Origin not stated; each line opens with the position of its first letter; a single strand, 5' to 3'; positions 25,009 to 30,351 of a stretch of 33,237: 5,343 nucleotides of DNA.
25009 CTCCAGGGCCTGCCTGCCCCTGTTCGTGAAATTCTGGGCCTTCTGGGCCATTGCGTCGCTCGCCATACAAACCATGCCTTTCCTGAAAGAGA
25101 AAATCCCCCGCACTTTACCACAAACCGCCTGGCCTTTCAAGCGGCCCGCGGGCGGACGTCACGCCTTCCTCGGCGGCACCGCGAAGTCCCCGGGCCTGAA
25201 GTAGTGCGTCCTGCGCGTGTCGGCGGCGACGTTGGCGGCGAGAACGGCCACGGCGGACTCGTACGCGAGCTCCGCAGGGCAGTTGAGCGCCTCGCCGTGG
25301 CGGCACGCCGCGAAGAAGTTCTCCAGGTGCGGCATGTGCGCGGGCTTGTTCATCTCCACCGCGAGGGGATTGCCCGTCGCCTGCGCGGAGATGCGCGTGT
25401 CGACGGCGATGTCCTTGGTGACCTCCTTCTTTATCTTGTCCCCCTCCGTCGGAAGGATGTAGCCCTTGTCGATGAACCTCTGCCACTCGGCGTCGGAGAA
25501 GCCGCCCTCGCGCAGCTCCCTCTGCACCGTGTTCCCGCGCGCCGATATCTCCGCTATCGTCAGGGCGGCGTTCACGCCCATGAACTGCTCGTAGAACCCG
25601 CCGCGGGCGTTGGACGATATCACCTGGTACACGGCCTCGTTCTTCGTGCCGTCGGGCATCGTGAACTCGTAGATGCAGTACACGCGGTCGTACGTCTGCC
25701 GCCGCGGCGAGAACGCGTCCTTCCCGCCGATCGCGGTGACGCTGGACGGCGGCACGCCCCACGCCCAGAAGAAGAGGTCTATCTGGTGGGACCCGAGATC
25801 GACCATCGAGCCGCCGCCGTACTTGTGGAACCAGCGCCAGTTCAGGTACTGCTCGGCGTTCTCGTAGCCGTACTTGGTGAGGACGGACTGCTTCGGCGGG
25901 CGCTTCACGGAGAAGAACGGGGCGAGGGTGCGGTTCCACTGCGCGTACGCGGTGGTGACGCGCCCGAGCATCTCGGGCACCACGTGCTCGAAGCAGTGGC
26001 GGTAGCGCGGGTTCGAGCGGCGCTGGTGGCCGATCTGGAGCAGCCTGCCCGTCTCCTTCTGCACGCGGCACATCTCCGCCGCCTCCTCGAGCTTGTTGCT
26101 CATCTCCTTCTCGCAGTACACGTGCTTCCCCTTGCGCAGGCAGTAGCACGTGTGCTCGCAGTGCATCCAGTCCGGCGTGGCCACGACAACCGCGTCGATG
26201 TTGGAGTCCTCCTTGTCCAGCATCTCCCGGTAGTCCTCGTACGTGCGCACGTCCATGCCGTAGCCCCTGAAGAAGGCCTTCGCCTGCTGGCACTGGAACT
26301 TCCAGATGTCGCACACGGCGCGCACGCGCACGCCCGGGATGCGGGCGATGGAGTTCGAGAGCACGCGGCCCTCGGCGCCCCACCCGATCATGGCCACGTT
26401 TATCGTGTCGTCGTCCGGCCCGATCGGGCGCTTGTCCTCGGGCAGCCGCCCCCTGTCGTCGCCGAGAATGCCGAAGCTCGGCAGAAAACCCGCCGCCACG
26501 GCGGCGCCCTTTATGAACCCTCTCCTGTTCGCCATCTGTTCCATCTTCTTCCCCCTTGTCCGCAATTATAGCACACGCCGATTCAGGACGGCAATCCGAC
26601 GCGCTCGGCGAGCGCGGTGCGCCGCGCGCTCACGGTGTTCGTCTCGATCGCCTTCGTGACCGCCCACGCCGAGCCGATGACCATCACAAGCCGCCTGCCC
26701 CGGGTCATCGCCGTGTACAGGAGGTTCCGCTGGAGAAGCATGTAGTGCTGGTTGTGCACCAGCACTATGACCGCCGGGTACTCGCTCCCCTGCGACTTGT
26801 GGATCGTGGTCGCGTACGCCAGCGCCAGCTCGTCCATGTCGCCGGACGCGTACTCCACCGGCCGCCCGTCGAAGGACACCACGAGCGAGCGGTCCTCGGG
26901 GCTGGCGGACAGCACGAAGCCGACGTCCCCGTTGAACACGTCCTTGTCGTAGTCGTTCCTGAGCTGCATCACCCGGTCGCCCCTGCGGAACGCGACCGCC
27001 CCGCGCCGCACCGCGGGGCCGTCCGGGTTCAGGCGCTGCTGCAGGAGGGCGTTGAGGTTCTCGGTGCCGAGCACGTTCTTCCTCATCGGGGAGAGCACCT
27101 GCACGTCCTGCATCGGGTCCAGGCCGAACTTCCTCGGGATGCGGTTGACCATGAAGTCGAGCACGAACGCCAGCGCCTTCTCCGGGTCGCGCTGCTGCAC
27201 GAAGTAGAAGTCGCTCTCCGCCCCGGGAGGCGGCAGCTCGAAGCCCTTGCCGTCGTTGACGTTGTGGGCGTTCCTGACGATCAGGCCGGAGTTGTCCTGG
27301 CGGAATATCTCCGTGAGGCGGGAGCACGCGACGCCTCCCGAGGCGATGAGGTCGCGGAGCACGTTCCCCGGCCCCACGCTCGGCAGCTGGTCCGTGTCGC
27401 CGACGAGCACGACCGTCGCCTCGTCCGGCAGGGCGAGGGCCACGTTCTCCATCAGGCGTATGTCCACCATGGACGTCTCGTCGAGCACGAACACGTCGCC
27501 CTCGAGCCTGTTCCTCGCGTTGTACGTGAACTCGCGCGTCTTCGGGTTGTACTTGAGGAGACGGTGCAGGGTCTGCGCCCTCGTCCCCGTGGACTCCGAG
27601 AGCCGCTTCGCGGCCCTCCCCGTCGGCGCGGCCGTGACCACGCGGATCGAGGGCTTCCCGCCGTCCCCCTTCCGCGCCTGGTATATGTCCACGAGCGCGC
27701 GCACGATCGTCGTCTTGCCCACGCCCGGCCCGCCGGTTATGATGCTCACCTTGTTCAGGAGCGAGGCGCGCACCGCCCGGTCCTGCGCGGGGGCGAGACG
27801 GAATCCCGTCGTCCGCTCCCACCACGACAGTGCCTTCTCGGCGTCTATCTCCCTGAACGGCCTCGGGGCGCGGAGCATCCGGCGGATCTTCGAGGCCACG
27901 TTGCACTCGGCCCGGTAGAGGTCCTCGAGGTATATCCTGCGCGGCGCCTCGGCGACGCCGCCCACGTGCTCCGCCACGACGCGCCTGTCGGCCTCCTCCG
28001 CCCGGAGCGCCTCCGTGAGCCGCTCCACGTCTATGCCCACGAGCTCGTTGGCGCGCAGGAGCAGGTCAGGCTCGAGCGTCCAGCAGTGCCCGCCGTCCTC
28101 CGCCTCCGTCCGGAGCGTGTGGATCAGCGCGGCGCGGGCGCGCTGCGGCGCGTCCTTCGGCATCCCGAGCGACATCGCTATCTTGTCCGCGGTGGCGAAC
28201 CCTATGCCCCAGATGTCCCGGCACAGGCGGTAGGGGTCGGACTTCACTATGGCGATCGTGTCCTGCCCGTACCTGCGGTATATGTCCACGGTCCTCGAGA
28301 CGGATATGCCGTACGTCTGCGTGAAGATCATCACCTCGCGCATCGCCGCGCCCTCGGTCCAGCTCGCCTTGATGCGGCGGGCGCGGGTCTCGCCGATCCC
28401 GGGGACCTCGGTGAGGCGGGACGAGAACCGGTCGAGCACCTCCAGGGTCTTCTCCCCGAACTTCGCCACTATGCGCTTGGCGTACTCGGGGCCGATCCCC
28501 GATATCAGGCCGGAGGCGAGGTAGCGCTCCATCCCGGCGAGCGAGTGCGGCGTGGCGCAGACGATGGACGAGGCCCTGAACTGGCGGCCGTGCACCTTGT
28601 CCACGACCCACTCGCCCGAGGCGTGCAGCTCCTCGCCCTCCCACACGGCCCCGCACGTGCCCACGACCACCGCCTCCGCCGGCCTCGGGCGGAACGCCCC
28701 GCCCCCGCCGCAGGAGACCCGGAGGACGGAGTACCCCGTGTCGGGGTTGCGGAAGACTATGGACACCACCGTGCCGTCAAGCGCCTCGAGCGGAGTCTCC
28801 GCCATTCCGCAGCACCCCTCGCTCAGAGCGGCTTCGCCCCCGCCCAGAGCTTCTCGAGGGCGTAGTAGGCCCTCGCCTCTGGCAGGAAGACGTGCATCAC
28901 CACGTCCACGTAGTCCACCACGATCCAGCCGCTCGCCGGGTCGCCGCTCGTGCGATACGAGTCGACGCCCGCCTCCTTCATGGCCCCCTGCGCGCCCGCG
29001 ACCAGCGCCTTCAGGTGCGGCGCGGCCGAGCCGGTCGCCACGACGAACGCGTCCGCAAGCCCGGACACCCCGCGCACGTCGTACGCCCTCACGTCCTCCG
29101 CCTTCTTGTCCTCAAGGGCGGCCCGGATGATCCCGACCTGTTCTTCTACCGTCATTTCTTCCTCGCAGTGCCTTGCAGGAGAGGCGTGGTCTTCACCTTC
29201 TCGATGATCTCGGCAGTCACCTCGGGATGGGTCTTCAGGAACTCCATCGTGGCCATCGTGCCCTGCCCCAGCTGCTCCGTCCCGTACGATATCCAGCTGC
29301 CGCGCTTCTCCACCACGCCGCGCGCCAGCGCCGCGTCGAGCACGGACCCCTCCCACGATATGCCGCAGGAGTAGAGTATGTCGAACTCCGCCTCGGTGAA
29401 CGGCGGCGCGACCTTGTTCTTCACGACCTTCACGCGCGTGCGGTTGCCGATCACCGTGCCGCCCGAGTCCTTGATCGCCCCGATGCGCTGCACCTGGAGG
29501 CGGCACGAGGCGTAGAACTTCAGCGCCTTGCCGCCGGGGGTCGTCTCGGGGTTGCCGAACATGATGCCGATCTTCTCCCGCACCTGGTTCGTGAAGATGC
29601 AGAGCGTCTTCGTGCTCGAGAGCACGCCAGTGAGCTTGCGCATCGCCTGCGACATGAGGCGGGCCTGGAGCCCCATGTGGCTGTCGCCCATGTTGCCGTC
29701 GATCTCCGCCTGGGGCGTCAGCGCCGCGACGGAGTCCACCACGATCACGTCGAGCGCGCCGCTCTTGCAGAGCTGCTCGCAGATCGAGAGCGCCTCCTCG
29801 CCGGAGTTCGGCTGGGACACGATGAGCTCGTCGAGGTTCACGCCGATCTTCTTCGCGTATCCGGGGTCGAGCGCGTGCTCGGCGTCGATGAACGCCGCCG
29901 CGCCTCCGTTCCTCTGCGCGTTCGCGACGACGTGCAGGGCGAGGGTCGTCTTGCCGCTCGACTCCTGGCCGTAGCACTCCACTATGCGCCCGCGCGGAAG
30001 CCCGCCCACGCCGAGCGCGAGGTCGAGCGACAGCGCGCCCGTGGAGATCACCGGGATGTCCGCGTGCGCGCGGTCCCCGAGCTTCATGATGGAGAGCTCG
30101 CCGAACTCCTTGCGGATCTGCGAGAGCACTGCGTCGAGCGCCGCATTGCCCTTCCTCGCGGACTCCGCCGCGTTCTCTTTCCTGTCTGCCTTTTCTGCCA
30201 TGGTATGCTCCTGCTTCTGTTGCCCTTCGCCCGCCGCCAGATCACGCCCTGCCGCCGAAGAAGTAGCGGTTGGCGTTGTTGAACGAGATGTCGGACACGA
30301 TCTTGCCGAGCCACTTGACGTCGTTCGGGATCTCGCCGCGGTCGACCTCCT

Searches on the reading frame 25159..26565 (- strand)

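Call 10: search_protein_families(library=pfam, proteins=[window:25159-26565:-], max_evalue=0.001)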
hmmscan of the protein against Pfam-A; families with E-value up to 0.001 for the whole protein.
window:25159-26565:- (468 aa): 3 families
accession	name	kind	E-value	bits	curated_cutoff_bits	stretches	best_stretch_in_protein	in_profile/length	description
PF01408.29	GFO_IDH_MocA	-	2e-18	67.7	24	1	55-180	1-120/120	Oxidoreductase family, NAD-binding Rossmann fold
PF02894.22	GFO_IDH_MocA_C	-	2.2e-09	37.9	22.9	1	233-302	22-92/218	Oxidoreductase family, C-terminal alpha/beta domain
PF22725.1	GFO_IDH_MocA_C3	-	2.4e-09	37.7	27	1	232-301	23-92/124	GFO/IDH/MocA C-terminal domain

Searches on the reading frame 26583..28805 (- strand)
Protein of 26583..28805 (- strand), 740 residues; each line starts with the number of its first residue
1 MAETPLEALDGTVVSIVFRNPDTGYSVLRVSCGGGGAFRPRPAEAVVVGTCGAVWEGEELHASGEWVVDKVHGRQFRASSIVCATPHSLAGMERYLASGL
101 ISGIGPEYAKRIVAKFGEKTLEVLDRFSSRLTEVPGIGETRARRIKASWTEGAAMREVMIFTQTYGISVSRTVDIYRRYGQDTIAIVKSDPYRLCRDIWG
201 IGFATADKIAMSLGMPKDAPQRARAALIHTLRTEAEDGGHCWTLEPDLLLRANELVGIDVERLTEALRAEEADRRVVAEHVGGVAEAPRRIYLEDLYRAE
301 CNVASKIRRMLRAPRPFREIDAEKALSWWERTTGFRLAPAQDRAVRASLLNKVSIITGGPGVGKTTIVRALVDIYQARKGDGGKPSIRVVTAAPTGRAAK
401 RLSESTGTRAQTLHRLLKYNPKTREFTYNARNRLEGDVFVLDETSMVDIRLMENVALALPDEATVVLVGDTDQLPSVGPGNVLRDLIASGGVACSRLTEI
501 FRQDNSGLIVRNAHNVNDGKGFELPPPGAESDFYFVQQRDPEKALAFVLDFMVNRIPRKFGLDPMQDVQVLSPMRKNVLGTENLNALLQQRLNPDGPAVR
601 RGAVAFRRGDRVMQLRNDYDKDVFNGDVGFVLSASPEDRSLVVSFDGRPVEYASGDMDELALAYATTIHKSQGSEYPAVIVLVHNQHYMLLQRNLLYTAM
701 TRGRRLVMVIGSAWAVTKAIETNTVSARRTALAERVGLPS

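Call 10: search_protein_families(library=pfam, proteins=[window:26583-28805:-], max_evalue=0.001)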
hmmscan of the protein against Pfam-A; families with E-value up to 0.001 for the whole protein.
window:26583-28805:- (740 aa): 12 families
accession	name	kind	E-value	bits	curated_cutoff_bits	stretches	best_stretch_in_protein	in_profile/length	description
PF13604.12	AAA_30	-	8.8e-41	140.2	27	1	337-520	2-172/191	AAA domain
PF13245.12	AAA_19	-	9.1e-41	139.6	25.1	1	341-479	1-134/134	AAA domain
PF14490.11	HHH_RecD2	-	2.9e-36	123.7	27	1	153-241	3-91/92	ATP-dependent RecD2 DNA helicase HHH domain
PF18335.7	SH3_13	-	3.6e-20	72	41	1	584-645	1-65/65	ATP-dependent RecD-like DNA helicase SH3 domain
PF13538.12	UvrD_C_2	-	9.3e-18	64.3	27.4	1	662-710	1-52/52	UvrD-like helicase C-terminal domain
PF23139.1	OB_YrrC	-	3.5e-17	62.5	27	1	7-82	2-72/76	ATP-dependent DNA helicase YrrC, OB-fold domain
PF01443.25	Viral_helicase1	-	1.3e-12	48.5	21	2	355-487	2-112/228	Viral superfamily 1 RNA helicase core domain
PF14520.12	HHH_5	-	1.3e-09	38.8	27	1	101-148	7-54/57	Helix-hairpin-helix domain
PF13086.12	AAA_11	-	4.2e-05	23.9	27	0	340-399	5-65/257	AAA domain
PF13401.12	AAA_22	-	0.00032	21.5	27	1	353-469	7-122/130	AAA domain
PF20720.3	nSTAND3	-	0.00035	20.7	27.2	1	341-375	7-41/155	Novel STAND NTPase 3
PF10391.15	DNA_pol_lambd_f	-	0.00092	19.4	29.8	0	101-137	6-42/51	Fingers domain of DNA polymerase lambda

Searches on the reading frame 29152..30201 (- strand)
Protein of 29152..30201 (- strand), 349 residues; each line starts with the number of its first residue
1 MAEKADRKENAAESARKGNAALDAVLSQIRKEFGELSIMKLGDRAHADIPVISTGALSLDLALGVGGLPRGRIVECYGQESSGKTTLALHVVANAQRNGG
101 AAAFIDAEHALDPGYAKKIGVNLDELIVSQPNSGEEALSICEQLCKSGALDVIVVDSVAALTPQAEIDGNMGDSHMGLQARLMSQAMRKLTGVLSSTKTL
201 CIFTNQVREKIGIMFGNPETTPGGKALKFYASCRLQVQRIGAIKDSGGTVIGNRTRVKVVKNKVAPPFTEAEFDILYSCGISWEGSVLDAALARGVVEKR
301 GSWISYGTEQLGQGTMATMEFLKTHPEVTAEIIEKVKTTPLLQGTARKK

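Call 10: search_protein_families(library=pfam, proteins=[window:29152-30201:-], max_evalue=0.001)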
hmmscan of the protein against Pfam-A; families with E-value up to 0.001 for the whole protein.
window:29152-30201:- (349 aa): 5 families
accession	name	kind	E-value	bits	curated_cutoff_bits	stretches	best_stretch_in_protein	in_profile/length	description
PF00154.27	RecA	-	7.3e-129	429.2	27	1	21-282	2-262/262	recA bacterial DNA recombination protein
PF21096.2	RecA_C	-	2.3e-16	60.1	27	1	285-338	1-54/57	RecA C-terminal domain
PF08423.17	Rad51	-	7.6e-08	32.4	22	1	51-239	7-211/244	Rad51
PF06745.19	ATPase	-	1.4e-06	28.3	26.6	1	53-127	2-78/231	KaiC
PF13479.12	AAA_24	-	0.00032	21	27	1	77-164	8-79/195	AAA domain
